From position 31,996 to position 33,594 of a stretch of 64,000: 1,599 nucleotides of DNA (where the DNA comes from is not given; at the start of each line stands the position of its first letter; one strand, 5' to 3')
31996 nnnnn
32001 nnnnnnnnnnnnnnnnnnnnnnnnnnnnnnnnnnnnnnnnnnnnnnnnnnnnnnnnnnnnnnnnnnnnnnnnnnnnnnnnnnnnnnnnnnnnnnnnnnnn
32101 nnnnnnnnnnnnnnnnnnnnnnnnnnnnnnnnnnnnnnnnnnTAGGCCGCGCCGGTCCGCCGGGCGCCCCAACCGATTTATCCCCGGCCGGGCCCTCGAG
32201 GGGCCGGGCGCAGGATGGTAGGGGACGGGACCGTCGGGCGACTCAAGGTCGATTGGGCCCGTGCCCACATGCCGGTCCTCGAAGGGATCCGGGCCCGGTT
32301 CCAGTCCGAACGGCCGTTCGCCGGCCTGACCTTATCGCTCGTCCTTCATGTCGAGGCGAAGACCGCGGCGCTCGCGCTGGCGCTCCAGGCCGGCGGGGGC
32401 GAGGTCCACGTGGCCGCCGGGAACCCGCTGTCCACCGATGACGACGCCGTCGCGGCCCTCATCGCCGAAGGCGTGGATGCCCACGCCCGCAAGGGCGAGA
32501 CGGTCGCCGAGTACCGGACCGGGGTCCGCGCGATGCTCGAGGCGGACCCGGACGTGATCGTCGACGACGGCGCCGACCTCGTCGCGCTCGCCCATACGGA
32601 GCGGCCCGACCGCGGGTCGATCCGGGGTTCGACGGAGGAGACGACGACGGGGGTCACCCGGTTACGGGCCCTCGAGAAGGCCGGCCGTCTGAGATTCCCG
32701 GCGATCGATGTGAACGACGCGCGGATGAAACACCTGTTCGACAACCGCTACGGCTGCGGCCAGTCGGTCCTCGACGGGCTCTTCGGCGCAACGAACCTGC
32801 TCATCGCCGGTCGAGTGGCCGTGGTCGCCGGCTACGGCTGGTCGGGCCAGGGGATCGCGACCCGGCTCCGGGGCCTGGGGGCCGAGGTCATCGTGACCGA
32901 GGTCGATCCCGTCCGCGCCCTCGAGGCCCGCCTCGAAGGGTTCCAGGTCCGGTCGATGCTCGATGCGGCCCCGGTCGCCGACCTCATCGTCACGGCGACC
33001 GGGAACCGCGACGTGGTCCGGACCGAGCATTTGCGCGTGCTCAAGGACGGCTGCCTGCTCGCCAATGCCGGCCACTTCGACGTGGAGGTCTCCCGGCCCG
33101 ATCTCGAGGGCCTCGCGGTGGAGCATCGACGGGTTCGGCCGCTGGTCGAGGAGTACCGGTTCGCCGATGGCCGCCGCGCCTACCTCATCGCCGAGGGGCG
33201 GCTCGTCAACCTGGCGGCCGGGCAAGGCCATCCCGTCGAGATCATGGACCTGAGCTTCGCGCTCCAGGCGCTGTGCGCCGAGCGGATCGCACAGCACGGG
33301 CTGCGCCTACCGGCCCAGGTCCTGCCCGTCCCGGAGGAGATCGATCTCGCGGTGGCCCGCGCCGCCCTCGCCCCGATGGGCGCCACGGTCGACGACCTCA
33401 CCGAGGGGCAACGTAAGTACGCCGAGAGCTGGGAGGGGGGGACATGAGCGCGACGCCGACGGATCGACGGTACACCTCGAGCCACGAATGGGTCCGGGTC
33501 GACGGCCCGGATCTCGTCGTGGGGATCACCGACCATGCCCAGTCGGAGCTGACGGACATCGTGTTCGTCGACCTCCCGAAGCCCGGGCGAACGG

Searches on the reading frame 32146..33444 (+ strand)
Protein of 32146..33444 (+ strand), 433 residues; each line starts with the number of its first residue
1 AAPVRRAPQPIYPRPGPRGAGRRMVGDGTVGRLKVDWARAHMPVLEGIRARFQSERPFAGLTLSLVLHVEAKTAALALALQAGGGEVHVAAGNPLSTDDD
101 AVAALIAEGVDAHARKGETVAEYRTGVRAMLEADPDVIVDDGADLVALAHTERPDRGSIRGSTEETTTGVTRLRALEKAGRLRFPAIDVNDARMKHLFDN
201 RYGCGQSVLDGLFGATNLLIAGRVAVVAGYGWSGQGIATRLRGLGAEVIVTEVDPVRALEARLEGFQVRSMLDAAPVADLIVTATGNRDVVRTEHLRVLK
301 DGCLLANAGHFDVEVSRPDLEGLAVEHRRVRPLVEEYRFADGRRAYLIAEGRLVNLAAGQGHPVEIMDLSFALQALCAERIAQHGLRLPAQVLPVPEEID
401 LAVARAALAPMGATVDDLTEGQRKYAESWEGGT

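Call 10: search_protein_families(library=pfam, proteins=[window:32146-33444:+], max_evalue=0.00001)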
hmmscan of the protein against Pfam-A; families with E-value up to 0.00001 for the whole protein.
window:32146-33444:+ (433 aa): 3 families
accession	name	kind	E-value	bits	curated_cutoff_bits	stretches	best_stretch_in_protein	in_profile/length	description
PF00670.27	AdoHcyase_NAD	-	2.3e-51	174.6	27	1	200-360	1-161/162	S-adenosyl-L-homocysteine hydrolase, NAD binding domain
PF05221.23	AdoHcyase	-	5.3e-45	154.3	25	2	29-151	11-138/299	S-adenosyl-L-homocysteine hydrolase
PF07991.19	KARI_N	-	3.6e-06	27.1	20.6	1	222-314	4-100/165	Acetohydroxy acid isomeroreductase, NADPH-binding domain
